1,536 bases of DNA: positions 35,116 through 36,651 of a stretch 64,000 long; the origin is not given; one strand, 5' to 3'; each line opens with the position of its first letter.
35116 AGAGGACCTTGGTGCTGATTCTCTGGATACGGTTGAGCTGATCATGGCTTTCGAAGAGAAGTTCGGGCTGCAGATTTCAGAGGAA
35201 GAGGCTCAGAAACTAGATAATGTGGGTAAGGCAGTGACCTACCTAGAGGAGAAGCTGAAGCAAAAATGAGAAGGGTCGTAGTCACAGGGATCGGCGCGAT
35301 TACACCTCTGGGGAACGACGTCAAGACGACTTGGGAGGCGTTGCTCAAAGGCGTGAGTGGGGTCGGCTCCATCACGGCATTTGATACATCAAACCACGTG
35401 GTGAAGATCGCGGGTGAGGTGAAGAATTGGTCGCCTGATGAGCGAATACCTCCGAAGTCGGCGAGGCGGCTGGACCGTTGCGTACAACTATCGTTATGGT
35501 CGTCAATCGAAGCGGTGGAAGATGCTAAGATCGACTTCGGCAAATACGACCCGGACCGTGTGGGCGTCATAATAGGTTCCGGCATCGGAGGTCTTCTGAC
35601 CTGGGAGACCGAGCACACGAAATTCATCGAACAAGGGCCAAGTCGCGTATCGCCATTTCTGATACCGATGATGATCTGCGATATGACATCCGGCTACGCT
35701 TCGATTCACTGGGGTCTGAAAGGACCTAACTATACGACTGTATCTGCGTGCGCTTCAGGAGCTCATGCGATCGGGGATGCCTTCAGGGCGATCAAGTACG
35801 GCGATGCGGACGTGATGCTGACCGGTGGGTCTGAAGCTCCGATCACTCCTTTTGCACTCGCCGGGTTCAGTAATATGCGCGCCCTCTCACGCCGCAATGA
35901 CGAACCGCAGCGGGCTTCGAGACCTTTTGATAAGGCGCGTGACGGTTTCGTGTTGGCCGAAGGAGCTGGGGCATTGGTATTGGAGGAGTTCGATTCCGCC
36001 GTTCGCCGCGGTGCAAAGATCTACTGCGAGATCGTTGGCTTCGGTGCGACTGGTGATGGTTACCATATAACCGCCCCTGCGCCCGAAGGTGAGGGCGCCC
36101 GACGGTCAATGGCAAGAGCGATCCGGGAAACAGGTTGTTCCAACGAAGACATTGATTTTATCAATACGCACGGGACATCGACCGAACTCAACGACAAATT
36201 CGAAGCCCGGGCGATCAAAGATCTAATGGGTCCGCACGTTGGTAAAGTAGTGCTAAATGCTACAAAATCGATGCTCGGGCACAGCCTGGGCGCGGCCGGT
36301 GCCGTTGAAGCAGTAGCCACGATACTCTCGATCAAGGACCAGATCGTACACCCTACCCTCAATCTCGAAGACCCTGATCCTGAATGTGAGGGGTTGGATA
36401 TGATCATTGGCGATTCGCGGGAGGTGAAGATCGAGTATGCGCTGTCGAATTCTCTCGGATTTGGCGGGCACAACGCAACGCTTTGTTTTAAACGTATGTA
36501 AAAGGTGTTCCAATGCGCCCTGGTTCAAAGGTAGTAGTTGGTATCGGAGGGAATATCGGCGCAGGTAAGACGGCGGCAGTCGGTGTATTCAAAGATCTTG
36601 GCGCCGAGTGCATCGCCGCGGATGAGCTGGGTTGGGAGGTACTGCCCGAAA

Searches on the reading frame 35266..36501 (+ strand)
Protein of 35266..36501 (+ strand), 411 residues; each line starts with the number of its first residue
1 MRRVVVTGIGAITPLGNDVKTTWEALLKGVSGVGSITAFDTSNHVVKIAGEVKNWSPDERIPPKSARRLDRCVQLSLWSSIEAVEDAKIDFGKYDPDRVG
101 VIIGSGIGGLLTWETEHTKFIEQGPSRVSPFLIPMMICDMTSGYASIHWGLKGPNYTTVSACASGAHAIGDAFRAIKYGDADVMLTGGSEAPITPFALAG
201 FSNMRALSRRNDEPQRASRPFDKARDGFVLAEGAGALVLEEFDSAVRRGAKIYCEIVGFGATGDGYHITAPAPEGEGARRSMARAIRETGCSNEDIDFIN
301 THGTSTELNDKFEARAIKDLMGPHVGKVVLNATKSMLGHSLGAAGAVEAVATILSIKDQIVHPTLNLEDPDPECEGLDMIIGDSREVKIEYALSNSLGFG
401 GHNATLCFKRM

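Call 62: search_protein_families(library=pfam, proteins=[window:35266-36501:+], max_evalue=1e-8)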
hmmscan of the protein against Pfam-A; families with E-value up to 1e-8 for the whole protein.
window:35266-36501:+ (411 aa): 2 families
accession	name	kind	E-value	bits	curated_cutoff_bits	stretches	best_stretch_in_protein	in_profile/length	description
PF00109.32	ketoacyl-synt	-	2.9e-59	201.1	20.8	1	1-242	1-249/252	Beta-ketoacyl synthase, N-terminal domain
PF02801.28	Ketoacyl-synt_C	-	2.1e-36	125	20.8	1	253-368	1-119/119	Beta-ketoacyl synthase, C-terminal domain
